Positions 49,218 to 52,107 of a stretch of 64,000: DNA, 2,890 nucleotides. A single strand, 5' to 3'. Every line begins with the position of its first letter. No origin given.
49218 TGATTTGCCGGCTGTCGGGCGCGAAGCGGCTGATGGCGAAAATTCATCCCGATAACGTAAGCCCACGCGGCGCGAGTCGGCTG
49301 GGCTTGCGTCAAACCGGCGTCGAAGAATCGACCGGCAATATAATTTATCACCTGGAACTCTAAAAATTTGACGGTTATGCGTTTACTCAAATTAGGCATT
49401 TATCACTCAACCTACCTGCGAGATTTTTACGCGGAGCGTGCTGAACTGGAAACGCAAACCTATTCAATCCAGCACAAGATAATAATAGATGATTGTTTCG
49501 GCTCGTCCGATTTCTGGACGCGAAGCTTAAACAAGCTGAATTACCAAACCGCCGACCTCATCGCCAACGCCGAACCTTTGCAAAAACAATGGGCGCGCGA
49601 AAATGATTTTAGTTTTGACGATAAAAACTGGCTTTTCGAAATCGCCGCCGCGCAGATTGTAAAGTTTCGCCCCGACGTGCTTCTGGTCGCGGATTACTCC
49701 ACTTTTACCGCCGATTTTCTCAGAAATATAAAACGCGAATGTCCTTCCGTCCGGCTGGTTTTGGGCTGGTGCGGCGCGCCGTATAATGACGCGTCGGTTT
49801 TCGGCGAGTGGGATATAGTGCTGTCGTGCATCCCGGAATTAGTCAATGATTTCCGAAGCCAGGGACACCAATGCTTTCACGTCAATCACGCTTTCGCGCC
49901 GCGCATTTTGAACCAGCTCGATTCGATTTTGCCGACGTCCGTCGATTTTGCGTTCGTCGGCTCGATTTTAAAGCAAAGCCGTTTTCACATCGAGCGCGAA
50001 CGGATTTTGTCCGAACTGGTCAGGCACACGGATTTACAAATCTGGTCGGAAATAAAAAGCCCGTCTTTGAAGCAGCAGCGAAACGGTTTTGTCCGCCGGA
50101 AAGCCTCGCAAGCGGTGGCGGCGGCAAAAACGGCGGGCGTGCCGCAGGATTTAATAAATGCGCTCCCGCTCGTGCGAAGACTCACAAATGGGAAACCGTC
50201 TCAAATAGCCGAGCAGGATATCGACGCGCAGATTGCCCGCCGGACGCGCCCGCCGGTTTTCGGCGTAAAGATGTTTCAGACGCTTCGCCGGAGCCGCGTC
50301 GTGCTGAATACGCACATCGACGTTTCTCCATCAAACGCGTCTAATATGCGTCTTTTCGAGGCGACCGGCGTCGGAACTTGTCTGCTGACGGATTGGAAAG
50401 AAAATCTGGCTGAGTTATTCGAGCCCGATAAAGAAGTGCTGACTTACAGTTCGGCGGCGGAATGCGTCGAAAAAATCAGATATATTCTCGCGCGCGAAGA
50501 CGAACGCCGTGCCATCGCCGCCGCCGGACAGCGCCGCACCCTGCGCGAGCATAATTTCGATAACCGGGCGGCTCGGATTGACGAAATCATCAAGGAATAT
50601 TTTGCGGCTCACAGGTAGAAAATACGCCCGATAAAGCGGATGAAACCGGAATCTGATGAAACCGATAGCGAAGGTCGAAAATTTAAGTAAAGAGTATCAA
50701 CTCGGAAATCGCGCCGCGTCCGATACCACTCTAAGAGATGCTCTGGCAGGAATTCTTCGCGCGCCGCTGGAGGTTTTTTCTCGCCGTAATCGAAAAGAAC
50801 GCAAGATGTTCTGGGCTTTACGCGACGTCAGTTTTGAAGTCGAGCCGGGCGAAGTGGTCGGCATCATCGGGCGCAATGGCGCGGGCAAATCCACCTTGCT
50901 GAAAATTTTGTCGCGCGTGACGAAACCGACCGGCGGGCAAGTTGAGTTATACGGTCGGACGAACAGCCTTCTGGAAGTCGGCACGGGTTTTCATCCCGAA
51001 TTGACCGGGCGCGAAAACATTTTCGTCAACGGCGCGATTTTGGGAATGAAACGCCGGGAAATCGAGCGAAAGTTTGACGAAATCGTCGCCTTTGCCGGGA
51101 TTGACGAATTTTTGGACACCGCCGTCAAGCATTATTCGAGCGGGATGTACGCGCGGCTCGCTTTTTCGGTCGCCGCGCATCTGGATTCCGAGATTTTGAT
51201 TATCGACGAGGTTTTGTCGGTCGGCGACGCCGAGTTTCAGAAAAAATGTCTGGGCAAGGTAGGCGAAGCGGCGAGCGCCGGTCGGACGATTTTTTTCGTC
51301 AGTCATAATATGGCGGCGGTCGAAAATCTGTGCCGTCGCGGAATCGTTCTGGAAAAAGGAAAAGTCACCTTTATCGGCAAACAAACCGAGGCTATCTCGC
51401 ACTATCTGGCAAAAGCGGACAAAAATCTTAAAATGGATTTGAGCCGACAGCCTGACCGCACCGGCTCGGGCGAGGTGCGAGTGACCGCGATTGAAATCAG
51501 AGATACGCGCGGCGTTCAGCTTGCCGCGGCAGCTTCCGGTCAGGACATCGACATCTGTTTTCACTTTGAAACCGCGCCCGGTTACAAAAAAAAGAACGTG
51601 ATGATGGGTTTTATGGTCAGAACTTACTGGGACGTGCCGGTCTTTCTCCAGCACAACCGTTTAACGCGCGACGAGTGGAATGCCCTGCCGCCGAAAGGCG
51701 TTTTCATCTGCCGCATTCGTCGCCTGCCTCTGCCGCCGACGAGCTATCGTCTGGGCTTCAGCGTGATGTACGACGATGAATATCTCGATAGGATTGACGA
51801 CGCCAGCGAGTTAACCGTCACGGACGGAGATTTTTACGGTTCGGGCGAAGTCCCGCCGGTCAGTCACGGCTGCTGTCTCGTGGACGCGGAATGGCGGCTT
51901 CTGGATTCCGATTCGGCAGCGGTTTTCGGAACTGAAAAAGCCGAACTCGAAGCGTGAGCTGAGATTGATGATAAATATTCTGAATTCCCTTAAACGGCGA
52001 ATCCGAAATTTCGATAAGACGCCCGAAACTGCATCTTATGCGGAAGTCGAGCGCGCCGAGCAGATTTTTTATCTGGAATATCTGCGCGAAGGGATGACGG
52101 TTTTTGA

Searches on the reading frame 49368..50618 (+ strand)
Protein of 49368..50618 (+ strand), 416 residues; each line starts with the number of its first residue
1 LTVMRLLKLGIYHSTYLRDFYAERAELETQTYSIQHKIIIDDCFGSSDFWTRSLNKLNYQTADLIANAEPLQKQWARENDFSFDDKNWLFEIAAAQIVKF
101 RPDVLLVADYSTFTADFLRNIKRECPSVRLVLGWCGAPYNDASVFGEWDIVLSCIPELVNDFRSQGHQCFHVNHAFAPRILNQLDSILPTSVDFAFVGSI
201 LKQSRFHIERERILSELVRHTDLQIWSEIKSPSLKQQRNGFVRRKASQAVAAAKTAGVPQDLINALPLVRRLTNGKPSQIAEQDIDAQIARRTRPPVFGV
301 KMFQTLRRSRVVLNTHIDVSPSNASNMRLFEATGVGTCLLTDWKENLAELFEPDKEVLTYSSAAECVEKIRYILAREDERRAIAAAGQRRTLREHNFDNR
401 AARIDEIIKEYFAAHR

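Call 61: search_protein_families(library=pfam, proteins=[window:49368-50618:+], max_evalue=0.00001)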
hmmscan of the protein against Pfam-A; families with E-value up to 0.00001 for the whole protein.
window:49368-50618:+ (416 aa): 1 family
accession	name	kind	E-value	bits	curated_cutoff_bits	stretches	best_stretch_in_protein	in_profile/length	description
PF13524.12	Glyco_trans_1_2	-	1.3e-32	113.2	25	1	292-404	30-142/144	Glycosyl transferase-like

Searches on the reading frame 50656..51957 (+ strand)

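Call 61: search_protein_families(library=pfam, proteins=[window:50656-51957:+], max_evalue=0.00001)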
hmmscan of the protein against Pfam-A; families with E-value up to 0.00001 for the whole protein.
window:50656-51957:+ (433 aa): 2 families
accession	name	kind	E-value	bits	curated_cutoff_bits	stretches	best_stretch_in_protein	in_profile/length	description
PF00005.33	ABC_tran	-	5.7e-23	82.5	25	1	55-186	1-135/137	ABC transporter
PF14524.12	Wzt_C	-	1.5e-11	44.9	30.4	1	267-391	3-132/143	Wzt C-terminal domain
